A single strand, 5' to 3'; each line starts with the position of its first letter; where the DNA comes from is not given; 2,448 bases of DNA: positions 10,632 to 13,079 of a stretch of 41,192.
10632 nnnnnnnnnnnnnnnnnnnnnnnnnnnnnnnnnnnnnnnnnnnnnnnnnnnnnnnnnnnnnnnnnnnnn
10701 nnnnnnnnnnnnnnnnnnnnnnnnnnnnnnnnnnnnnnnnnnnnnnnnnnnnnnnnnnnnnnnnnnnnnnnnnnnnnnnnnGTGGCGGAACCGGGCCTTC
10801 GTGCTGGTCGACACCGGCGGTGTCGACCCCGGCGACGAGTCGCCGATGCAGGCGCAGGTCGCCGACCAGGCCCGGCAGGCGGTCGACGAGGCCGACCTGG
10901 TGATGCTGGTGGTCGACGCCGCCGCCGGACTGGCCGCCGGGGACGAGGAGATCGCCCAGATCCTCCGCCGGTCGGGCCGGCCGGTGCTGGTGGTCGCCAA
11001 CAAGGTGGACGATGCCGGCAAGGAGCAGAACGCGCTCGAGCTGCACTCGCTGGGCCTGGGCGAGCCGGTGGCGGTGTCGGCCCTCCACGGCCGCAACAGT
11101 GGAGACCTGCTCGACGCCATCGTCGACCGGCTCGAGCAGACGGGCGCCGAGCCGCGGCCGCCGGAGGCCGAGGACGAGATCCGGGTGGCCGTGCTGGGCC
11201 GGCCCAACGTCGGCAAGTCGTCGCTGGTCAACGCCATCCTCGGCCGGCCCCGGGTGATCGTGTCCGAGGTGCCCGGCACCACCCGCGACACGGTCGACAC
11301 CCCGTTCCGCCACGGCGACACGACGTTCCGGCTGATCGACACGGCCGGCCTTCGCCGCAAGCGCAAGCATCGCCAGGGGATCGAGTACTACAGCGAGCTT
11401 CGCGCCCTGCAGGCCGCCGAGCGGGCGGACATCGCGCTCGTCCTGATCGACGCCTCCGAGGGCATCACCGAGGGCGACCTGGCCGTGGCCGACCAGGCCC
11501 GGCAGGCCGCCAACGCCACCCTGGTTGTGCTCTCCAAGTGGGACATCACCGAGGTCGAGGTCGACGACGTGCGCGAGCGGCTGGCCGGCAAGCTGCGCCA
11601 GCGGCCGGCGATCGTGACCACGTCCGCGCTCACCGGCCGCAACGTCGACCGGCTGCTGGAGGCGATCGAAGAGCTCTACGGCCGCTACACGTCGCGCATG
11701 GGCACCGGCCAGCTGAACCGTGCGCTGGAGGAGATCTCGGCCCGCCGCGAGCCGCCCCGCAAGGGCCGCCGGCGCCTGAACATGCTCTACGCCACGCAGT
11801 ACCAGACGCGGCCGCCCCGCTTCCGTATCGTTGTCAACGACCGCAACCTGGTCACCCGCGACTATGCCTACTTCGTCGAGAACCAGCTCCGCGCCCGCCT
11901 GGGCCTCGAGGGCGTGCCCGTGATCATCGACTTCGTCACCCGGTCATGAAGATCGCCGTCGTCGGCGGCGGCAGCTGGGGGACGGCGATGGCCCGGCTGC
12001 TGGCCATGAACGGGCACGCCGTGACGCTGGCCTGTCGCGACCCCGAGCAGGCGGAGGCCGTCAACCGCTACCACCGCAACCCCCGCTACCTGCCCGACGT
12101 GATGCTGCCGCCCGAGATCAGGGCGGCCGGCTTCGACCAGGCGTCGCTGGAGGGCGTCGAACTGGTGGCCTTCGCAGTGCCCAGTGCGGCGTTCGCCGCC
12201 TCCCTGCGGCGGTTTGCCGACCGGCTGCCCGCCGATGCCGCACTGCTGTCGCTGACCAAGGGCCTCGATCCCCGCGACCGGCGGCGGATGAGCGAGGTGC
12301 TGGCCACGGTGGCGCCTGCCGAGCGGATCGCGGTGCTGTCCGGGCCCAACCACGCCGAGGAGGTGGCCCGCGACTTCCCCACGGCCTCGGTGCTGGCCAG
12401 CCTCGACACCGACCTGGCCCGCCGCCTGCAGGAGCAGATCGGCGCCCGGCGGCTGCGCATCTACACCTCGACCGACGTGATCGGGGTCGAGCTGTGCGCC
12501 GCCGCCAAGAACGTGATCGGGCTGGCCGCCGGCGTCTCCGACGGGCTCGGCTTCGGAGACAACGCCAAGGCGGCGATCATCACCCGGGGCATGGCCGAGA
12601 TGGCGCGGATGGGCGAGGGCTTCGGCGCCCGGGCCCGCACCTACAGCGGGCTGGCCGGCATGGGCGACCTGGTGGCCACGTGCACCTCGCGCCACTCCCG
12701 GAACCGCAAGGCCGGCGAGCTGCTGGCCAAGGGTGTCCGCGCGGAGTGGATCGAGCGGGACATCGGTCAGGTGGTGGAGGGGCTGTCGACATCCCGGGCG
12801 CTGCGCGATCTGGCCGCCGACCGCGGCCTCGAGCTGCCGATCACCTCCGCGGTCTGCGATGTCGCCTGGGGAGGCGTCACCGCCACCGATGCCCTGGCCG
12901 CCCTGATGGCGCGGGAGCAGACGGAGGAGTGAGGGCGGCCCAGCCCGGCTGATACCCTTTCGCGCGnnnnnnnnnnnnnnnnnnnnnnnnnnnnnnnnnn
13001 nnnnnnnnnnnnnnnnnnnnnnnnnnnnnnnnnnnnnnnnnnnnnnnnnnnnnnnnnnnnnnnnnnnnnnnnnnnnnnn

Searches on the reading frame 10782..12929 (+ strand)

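Call 23: search_protein_families(library=ncbifam, proteins=[window:10782-12929:+], max_evalue=0.00001)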
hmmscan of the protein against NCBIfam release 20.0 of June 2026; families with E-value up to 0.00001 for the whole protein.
window:10782-12929:+ (716 aa): 14 families
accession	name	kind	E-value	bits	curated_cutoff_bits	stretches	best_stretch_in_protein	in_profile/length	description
NF000942.0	PRK00094.1-4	subfamily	4.9e-116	387.6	257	1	389-716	3-332/334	NAD(P)H-dependent glycerol-3-phosphate dehydrogenase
NF000941.0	PRK00094.1-3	equivalog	7.9e-105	350.8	423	1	389-716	2-332/336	NAD(P)H-dependent glycerol-3-phosphate dehydrogenase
NF000940.0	PRK00094.1-2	subfamily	2.7e-103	346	202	1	389-716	1-328/330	NAD(P)H-dependent glycerol-3-phosphate dehydrogenase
NF011211.0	PRK14618.1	equivalog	7.6e-98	327.7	489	1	388-716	4-328/328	NAD(P)H-dependent glycerol-3-phosphate dehydrogenase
NF000946.0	PRK00094.2-4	equivalog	4.1e-90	302.2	455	1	390-714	6-330/342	NAD(P)H-dependent glycerol-3-phosphate dehydrogenase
NF009098.0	PRK12439.1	equivalog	2.3e-86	290.3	436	1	389-714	8-333/341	NAD(P)H-dependent glycerol-3-phosphate dehydrogenase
NF000939.0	PRK00094.1-1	equivalog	2e-83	280.3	473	1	389-716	6-335/339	NAD(P)H-dependent glycerol-3-phosphate dehydrogenase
NF011212.0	PRK14619.1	equivalog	9.4e-76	254.9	377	1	455-716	45-307/309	NAD(P)H-dependent glycerol-3-phosphate dehydrogenase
NF000944.0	PRK00094.2-2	equivalog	1.1e-69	235.1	603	1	388-709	20-340/371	NAD(P)H-dependent glycerol-3-phosphate dehydrogenase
NF000943.0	PRK00094.2-1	equivalog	6.3e-61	206.5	400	1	389-711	1-295/296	NAD(P)H-dependent glycerol-3-phosphate dehydrogenase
NF000947.0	PRK00094.2-5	equivalog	1.1e-56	192.6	251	1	388-694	4-313/323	NAD(P)H-dependent glycerol-3-phosphate dehydrogenase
NF011213.0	PRK14620.1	equivalog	2.2e-55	188.1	478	1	389-709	1-325/326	NAD(P)H-dependent glycerol-3-phosphate dehydrogenase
TIGR03376.1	glycerol3P_DH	equivalog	3.9e-53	180.8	285.5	1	390-701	1-335/342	glycerol-3-phosphate dehydrogenase (NAD(+))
NF000945.0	PRK00094.2-3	equivalog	4.3e-39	135.2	491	1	389-669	1-305/352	NAD(P)H-dependent glycerol-3-phosphate dehydrogenase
